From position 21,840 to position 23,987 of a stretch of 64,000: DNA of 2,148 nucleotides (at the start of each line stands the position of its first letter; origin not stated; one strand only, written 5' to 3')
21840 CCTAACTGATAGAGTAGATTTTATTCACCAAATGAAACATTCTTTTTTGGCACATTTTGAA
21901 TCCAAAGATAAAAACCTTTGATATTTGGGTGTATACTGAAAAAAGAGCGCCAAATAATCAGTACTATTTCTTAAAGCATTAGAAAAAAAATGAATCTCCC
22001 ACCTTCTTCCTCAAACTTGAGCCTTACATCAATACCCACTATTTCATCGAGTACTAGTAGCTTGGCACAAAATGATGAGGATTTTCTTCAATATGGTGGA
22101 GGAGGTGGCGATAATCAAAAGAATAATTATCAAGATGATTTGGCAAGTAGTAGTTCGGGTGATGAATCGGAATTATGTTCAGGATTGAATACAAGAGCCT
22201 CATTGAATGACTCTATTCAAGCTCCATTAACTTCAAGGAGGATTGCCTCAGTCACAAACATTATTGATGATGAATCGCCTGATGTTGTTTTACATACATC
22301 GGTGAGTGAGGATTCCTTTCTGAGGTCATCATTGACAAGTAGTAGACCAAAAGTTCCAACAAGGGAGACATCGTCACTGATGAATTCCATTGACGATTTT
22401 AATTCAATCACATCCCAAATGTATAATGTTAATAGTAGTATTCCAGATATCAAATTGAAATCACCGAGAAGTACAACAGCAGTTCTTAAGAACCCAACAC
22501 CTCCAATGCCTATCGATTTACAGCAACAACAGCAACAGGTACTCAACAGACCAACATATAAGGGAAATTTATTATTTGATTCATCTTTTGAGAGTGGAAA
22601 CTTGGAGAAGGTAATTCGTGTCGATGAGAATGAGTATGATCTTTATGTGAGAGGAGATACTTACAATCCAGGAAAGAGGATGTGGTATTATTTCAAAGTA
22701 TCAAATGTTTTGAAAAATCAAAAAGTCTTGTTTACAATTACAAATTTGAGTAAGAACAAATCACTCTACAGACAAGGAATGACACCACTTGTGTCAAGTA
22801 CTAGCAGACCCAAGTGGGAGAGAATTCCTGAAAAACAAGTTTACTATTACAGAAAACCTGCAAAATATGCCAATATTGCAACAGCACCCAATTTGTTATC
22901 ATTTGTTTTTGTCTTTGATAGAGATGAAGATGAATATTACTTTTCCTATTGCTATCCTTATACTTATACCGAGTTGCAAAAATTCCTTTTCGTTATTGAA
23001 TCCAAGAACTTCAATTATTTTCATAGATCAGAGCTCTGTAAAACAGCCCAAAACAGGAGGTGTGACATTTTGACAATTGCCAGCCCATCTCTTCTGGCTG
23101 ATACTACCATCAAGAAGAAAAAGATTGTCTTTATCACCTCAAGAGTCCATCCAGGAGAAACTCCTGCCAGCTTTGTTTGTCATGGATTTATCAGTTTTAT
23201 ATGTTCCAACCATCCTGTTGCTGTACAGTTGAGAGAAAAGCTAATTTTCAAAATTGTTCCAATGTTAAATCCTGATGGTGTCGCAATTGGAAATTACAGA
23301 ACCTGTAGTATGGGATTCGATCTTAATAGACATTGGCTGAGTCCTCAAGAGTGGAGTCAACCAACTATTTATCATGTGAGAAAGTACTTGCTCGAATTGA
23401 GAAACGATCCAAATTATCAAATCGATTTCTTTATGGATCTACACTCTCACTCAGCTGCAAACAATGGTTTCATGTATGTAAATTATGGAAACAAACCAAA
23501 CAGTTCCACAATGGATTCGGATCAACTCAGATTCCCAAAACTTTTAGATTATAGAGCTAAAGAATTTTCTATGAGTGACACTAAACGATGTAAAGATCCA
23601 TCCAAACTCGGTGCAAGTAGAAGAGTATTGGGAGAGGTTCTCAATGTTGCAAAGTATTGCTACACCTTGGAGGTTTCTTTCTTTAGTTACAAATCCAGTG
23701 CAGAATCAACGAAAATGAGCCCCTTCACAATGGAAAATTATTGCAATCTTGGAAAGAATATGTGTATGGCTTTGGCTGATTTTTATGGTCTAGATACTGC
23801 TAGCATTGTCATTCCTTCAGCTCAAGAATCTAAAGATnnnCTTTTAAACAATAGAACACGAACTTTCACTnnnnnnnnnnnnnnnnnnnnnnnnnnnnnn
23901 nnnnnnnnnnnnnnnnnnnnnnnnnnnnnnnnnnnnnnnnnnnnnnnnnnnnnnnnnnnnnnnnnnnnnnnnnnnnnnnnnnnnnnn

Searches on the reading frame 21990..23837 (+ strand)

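Call 11: search_protein_families(library=pfam, proteins=[window:21990-23837:+], max_evalue=0.001)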
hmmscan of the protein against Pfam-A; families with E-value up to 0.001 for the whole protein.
window:21990-23837:+ (616 aa): 2 families
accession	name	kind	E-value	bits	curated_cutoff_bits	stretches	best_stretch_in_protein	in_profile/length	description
PF00246.29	Peptidase_M14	-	9.7e-17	61.9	21.6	1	339-511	11-204/286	Zinc carboxypeptidase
PF18027.6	Pepdidase_M14_N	-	2.6e-11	44.1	23.2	1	196-281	1-84/107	Cytosolic carboxypeptidase N-terminal domain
